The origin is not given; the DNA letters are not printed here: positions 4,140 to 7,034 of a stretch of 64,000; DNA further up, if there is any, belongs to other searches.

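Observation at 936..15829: Cell-surface glycosylation island with two paralogous GT2 + GT-C-like fusion proteins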

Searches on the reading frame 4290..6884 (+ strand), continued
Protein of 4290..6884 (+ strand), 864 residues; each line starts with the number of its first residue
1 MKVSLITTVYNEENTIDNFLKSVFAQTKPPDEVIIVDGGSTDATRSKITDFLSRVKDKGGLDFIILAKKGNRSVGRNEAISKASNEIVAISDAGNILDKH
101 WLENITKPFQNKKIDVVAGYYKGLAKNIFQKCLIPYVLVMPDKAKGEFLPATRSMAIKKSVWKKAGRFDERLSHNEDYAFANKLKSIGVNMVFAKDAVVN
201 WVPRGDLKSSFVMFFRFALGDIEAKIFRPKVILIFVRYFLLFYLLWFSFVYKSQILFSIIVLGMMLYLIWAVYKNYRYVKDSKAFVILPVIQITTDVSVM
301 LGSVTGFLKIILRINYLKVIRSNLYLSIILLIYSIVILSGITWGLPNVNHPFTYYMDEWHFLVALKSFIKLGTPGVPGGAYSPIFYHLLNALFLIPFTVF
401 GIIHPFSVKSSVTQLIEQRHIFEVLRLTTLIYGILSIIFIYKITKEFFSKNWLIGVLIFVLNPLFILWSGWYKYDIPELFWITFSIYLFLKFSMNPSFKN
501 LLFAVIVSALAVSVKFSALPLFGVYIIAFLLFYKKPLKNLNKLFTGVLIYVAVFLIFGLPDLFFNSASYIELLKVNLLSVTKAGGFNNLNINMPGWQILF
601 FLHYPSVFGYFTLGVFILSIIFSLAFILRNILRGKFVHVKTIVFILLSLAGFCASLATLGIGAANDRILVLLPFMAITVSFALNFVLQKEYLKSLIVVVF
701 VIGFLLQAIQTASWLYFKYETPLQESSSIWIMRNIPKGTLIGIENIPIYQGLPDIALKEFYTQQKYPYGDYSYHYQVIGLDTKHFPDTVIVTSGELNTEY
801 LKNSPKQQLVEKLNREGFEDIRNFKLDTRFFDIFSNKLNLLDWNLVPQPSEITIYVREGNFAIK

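Call 31: find_related_loci(query=A1, collection=genome_contigs, flank=10000)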
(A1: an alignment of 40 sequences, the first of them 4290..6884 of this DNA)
Query A1 (864 aa) in genome_contigs; peptide patterns used: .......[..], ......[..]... (x = any residue, [..] = any of these).
245 stretches matched a pattern; 217 encode a relative of the query (tblastn E <= 1e-3); the best 80 are kept; 80 distinct loci.
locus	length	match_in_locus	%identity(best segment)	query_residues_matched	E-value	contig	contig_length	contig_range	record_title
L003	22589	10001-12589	47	1-857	0e+0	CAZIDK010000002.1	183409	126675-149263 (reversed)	MAG TPA_asm: uncultured Gammaproteobacteria bacterium isolate SRP302447_co4_23 genome assembly, contig: NODE_260_length_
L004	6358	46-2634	46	1-857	0e+0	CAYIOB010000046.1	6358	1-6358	MAG TPA_asm: uncultured Gammaproteobacteria bacterium isolate ERP119705_co25_644 genome assembly, contig: NODE_14475_len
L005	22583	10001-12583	48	1-857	0e+0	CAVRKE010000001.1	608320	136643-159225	MAG: Candidatus Levybacteria bacterium isolate MFD01476.bin.1.95 genome assembly, contig: contig_20563, whole genome sho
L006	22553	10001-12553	45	1-857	0e+0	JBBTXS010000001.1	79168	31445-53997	MAG: Patescibacteria group bacterium isolate H51-bin091_1 H51_bin091_1_000000000001, whole genome shotgun sequence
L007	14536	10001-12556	46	1-857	0e+0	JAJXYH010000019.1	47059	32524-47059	MAG: bacterium isolate BP6.bin75 NODE_1031_length_47059_cov_1.721917, whole genome shotgun sequence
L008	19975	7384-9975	44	1-858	0e+0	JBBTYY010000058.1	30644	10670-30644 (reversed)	MAG: Patescibacteria group bacterium isolate H52-bin050_1 H52_bin050_1_000000000058, whole genome shotgun sequence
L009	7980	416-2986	45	4-858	0e+0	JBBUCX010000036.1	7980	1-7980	MAG: Patescibacteria group bacterium isolate H51-bin115_1 H51_bin115_1_000000000036, whole genome shotgun sequence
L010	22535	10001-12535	44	1-857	0e+0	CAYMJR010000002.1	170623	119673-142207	MAG TPA_asm: uncultured Gammaproteobacteria bacterium isolate SRP272529_co1_137 genome assembly, contig: NODE_51_length_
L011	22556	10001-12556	43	1-855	0e+0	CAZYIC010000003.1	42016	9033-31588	MAG TPA_asm: uncultured Gammaproteobacteria bacterium isolate binchicken_co38_456 genome assembly, contig: NODE_1955_len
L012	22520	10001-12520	45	1-856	0e+0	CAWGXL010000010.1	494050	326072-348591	MAG: uncultured bacterium isolate MFD09206.bin.2.20 genome assembly, contig: contig_853, whole genome shotgun sequence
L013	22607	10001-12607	44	1-857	0e+0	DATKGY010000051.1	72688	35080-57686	MAG TPA_asm: Patescibacteria group bacterium isolate SMAG_U14563 k141_42636, whole genome shotgun sequence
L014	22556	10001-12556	44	2-857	0e+0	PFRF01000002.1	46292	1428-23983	MAG: Candidatus Levybacteria bacterium CG_4_9_14_0_2_um_filter_35_21 CG_4_9_14_0.2_um_filter_scaffold_271_c, whole genom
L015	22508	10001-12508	43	1-857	0e+0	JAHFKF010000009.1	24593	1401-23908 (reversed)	MAG: Candidatus Levyibacteriota bacterium isolate nzgw403 NODE_1180_length_24594_cov_3.162056, whole genome shotgun sequ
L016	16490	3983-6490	44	1-832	0e+0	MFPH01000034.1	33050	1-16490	MAG: Candidatus Levybacteria bacterium RIFCSPLOWO2_12_FULL_37_14 rifcsplowo2_12_scaffold_2655, whole genome shotgun sequ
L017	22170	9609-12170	43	1-857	0e+0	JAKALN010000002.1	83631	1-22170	MAG: bacterium isolate WY5.bin128 NODE_426_length_83631_cov_8.669716, whole genome shotgun sequence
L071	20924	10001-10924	56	1-310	7e-105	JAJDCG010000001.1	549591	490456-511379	MAG: Candidatus Levyibacteriota bacterium isolate OFTM197 OFTM197_0, whole genome shotgun sequence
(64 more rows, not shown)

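Call 35: fold_search(model_id=the predicted structure, library=pdb)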
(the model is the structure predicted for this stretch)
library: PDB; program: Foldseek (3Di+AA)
matches with E <= 10: 810; with E <= 0.001: 305
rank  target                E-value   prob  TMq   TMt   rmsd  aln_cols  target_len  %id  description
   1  8bz6_B                5.3e-10  1.00  0.22  0.30  11.3       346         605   17  Crystal structure of the L. monocytogenes RmlT in complex with UDP-glucose (released 2023-12-27)
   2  8bz4_A                7.6e-10  1.00  0.20  0.28  11.6       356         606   18  Crystal structure of the apo form of the L. monocytogenes RmlT (released 2023-12-27)
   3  8bz7_A                8.3e-10  1.00  0.21  0.30  11.2       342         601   18  Crystal structure of the L. monocytogenes RmlT in complex with TDP-rhamnose (released 2023-12-27)
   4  8bz5_A                1.0e-09  1.00  0.21  0.29  11.2       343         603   19  Crystal structure of the L. monocytogenes RmlT in complex with HEPES (released 2023-12-27)
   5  6yv7_B                1.1e-09  1.00  0.26  0.60   6.7       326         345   19  Mannosyltransferase PcManGT from Pyrobaculum calidifontis (released 2020-07-22)
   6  8bz7_B                1.1e-09  1.00  0.21  0.29  11.5       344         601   17  Crystal structure of the L. monocytogenes RmlT in complex with TDP-rhamnose (released 2023-12-27)
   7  8bz8_B                1.1e-09  1.00  0.21  0.29  11.5       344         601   16  Crystal structure of the L. monocytogenes RmlT D198A variant in complex with TDP-rhamnose (released 2023-12-27)
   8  6h21_C                1.2e-09  1.00  0.20  0.51  12.0       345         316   18  TarP-UDP-GlcNAc-Mn (released 2018-09-26)
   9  8bz7_E                1.2e-09  1.00  0.20  0.28  12.3       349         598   19  Crystal structure of the L. monocytogenes RmlT in complex with TDP-rhamnose (released 2023-12-27)
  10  8bz7_C                1.3e-09  1.00  0.21  0.29  11.9       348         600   19  Crystal structure of the L. monocytogenes RmlT in complex with TDP-rhamnose (released 2023-12-27)
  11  8bz5_C                1.4e-09  1.00  0.21  0.29  11.4       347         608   16  Crystal structure of the L. monocytogenes RmlT in complex with HEPES (released 2023-12-27)
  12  6h21_A                1.9e-09  1.00  0.20  0.52  12.3       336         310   18  TarP-UDP-GlcNAc-Mn (released 2018-09-26)
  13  6hnq_B                2.0e-09  1.00  0.20  0.50  11.9       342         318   16  TarP-6RboP-(CH2)6NH2 (released 2018-10-24)
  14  8bz7_D                2.1e-09  1.00  0.21  0.30  11.4       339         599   18  Crystal structure of the L. monocytogenes RmlT in complex with TDP-rhamnose (released 2023-12-27)
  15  9gzk_C                2.3e-09  1.00  0.21  0.29  11.9       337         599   18  Crystal structure of the L. monocytogenes RmlT in complex with 4-RboP-(CH2)6NH2 (released 2024-12-18)
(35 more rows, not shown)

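Call 39: search_protein_families(library=ncbifam, proteins=[window:4290-6884:+], max_evalue=0.001)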
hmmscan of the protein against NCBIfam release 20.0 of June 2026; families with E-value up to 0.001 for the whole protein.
window:4290-6884:+ (864 aa): 12 families
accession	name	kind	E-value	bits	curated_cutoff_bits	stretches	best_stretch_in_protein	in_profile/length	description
TIGR04283.1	glyco_like_mftF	equivalog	2.9e-14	53.2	182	1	3-198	1-182/221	TIGR04283 family arsenosugar biosynthesis glycosyltransferase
NF041875.1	EPS_EpsD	equivalog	9.7e-13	48.2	370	1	3-119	1-114/325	exopolysaccharide biosynthesis glycosyltransferase EpsD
TIGR03965.1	mycofact_glyco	equivalog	1.2e-12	47.5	280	1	2-120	75-190/467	mycofactocin biosynthesis glycosyltransferase MftF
NF047683.1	TeichurnBiosyTuaG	equivalog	6.7e-12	45.6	400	1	2-112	7-114/252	teichuronic acid biosynthesis protein TuaG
NF007482.0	PRK10073.1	equivalog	9.2e-12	44.6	423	1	2-117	7-118/334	glycosyltransferase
TIGR03937.1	PgaC_IcaA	equivalog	7.9e-11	41.5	422.3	1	2-117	46-159/407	poly-beta-1,6-N-acetyl-D-glucosamine synthase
NF038302.1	EPS_HpsE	equivalog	5.1e-10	38.8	300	1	3-113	3-114/307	hormogonium polysaccharide biosynthesis glycosyltransferase HpsE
NF038299.1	EPS_HpsN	equivalog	3.2e-08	32.9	425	1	2-119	2-117/317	hormogonium polysaccharide biosynthesis glycosyltransferase HpsN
NF053739.1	GlytfEpsEBac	equivalog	5.8e-08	32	450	1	2-106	2-104/265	glycosyltransferase EpsE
NF041394.1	GtaseAglG_Halo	equivalog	1.7e-06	27.6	440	1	1-119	1-117/304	glucosyl-dolichyl phosphate glucuronosyltransferase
TIGR03472.1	HpnI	equivalog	2.4e-06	26.6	310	1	11-205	51-256/373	bacteriohopanetetrol glucosamine biosynthesis glycosyltransferase HpnI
NF010496.0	PRK13915.1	equivalog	7e-05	22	262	1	2-121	32-155/307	glucosyl-3-phosphoglycerate synthase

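Call 62: search_protein_families(library=pfam, proteins=[L071:882-3704:+, L071:3701-4777:+, L071:5483-6301:+, L071:6307-6870:-, L071:6917-7669:-, L071:7721-8941:+, L071:8946-10004:+, L071:10001-10948:+, L071:12769-14085:+, L071:14087-14794:-], max_evalue=0.0001)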
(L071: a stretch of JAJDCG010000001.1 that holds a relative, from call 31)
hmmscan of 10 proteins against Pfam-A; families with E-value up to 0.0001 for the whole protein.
L071:882-3704:+ (940 aa): 4 families
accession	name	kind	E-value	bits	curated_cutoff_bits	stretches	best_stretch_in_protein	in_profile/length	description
PF00133.28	tRNA-synt_1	-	1.4e-113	380.2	22.7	1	18-627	2-410/414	tRNA synthetases class I (I, L, M and V)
PF08264.19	Anticodon_1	-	2.2e-30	105.9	25.1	1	681-828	1-145/148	Anticodon-binding domain of tRNA ligase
PF09334.17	tRNA-synt_1g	-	1.3e-16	60.8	20.1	1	48-189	8-129/391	tRNA synthetases class I (M)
PF19302.4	DUF5915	-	1e-07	32.1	27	1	830-907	68-142/195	Domain of unknown function (DUF5915)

L071:3701-4777:+ (358 aa): 1 family
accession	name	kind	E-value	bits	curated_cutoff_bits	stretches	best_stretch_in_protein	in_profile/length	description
PF01098.24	FTSW_RODA_SPOVE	-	2.5e-87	293.6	26.4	1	21-350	22-355/356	Cell cycle protein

L071:5483-6301:+ (272 aa): 2 families
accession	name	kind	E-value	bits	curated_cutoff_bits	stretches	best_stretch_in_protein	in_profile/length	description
PF17762.8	HTH_ParB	-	5.2e-34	116.9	22.6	1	101-201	1-101/102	ParB HTH domain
PF02195.25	ParB_N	-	1.6e-29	102.2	26.3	1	8-99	3-95/95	ParB N-terminal domain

L071:6307-6870:- (187 aa): 1 family
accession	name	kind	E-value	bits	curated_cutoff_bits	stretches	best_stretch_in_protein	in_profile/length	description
PF10502.14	Peptidase_S26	-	5.9e-45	153.7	22.9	1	13-173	3-168/168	Signal peptidase, peptidase S26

L071:6917-7669:- (250 aa): 2 families
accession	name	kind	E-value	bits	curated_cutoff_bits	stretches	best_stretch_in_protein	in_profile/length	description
PF00535.33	Glycos_transf_2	-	3.5e-32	112.1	23.3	1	22-174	1-164/168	Glycosyl transferase family 2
PF13641.12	Glyco_tranf_2_3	-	1.9e-14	54.7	27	1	19-200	1-198/230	Glycosyltransferase like family 2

L071:7721-8941:+ (406 aa): 6 families
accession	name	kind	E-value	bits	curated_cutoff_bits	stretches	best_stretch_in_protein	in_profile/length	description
PF00534.26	Glycos_transf_1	-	5.8e-44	150.1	26.4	1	188-355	2-171/172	Glycosyl transferases group 1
PF13692.12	Glyco_trans_1_4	-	3.7e-34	118.5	27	1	202-342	2-142/142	Glycosyl transferases group 1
PF13439.12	Glyco_transf_4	-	4.2e-32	111.9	28.5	1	15-180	2-168/170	Glycosyltransferase Family 4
PF13579.12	Glyco_trans_4_4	-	6.2e-14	53.1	29.7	1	15-177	1-158/158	Glycosyl transferase 4-like domain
PF20706.3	GT4-conflict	-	1.7e-08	34.3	26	0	195-308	192-312/385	Family 4 Glycosyltransferase in conflict systems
PF13477.12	Glyco_trans_4_2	-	6.5e-05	23.6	23.4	0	17-117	11-108/139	Glycosyl transferase 4-like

L071:8946-10004:+ (352 aa): 3 families
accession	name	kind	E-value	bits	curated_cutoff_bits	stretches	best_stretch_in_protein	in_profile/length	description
PF13439.12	Glyco_transf_4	-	2.2e-17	64.1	28.5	1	14-168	1-168/170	Glycosyltransferase Family 4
PF13579.12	Glyco_trans_4_4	-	6.8e-06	26.9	29.7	1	15-97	1-80/158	Glycosyl transferase 4-like domain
PF13477.12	Glyco_trans_4_2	-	4.6e-05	24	23.4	1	18-96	10-83/139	Glycosyl transferase 4-like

L071:10001-10948:+ (315 aa): 5 families
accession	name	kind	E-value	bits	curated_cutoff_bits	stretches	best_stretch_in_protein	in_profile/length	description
PF00535.33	Glycos_transf_2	-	6.2e-25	88.5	23.3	1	4-117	1-114/168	Glycosyl transferase family 2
PF13641.12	Glyco_tranf_2_3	-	1.6e-14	54.9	27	1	3-208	3-220/230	Glycosyltransferase like family 2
PF13506.12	Glyco_transf_21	-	2.1e-08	34.3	21.7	1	76-217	25-174/174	Glycosyl transferase family 21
PF10111.15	Glyco_tranf_2_2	-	2e-06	27.9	27.3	0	6-184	3-201/276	Glycosyltransferase like family 2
PF13632.12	Glyco_trans_2_3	-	5.2e-06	26.8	27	1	151-270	75-196/198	Glycosyl transferase family group 2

L071:12769-14085:+ (438 aa): 1 family
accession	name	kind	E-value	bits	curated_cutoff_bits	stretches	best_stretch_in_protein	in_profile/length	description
PF04932.20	Wzy_C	-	1.7e-18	67.3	31.7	1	235-374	2-149/149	O-Antigen ligase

L071:14087-14794:- (235 aa): 4 families
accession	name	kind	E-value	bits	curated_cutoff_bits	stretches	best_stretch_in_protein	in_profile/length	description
PF09136.16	Glucodextran_B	-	1.7e-17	63.5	27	1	154-233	1-80/83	Glucodextranase, domain B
PF12733.13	Cadherin-like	-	8.8e-07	29.7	24.2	0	174-234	31-86/89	Cadherin-like beta sandwich domain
PF19077.6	Big_13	-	4e-05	24.5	27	0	182-234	39-100/102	Bacterial Ig-like domain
PF20622.4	Big_15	-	6.1e-05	23.2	27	0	81-132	15-66/82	Bacterial Ig domain (Big_16)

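Call 73: search_solved_structures(query=L002:12621-14885:+, max_evalue=0.01)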
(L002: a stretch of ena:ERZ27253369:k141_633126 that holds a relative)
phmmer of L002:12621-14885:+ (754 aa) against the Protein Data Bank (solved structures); distinct sequences matched with E-value up to 0.01: 4.
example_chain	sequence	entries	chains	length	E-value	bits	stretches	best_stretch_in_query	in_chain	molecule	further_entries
5mlz_A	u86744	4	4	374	2.5e-23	85.6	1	4-217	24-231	Dolichol monophosphate mannose synthase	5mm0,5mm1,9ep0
9bhc_C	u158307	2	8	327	1.5e-09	40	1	4-222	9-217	Undecaprenyl-phosphate 4-deoxy-4-formamido-L-arabinose transferase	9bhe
8vxh_A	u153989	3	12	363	2.1e-09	39.6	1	4-222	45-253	Undecaprenyl-phosphate 4-deoxy-4-formamido-L-arabinose transferase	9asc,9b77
9hwj_A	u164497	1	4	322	1.3e-07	33.6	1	4-208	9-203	Undecaprenyl-phosphate 4-deoxy-4-formamido-L-arabinose transferase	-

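Call 74: search_protein_families(library=ncbifam, proteins=[L002:12621-14885:+], max_evalue=0.001)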
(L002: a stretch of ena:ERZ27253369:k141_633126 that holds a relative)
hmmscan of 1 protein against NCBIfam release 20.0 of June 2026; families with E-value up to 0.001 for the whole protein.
L002:12621-14885:+ (754 aa): 8 families
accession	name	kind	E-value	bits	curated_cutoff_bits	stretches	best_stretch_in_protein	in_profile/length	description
NF058614.1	PPMAGASynPpgS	equivalog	1.4e-18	67.1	370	1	6-209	3-198/226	polyprenyl-phospho-N-acetylgalactosaminyl synthase PpgS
TIGR04182.1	glyco_TIGR04182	equivalog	1.7e-16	60.4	325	1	5-213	2-196/293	S-layer glycoprotein N-glycosyltransferase AglJ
NF007986.1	PRK10714.1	equivalog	7.4e-14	51.5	529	1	4-219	7-212/316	undecaprenyl-phosphate 4-deoxy-4-formamido-L-arabinose transferase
NF041391.1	DPhHxTase_Halo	equivalog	7.4e-11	41.4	375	1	11-208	3-184/213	dolichyl-phosphate hexose transferase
TIGR03937.1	PgaC_IcaA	equivalog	4.1e-05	22.7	422.3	1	3-103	45-143/407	poly-beta-1,6-N-acetyl-D-glucosamine synthase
TIGR03469.1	HpnB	hypoth_equivalog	0.00019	20.6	379.25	1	4-118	45-168/386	hopene-associated glycosyltransferase HpnB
NF047683.1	TeichurnBiosyTuaG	equivalog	0.00038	20.2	400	1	2-115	5-116/252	teichuronic acid biosynthesis protein TuaG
TIGR01556.1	rhamnosyltran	subfamily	0.00043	19.6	200.55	1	30-114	20-102/281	rhamnosyltransferase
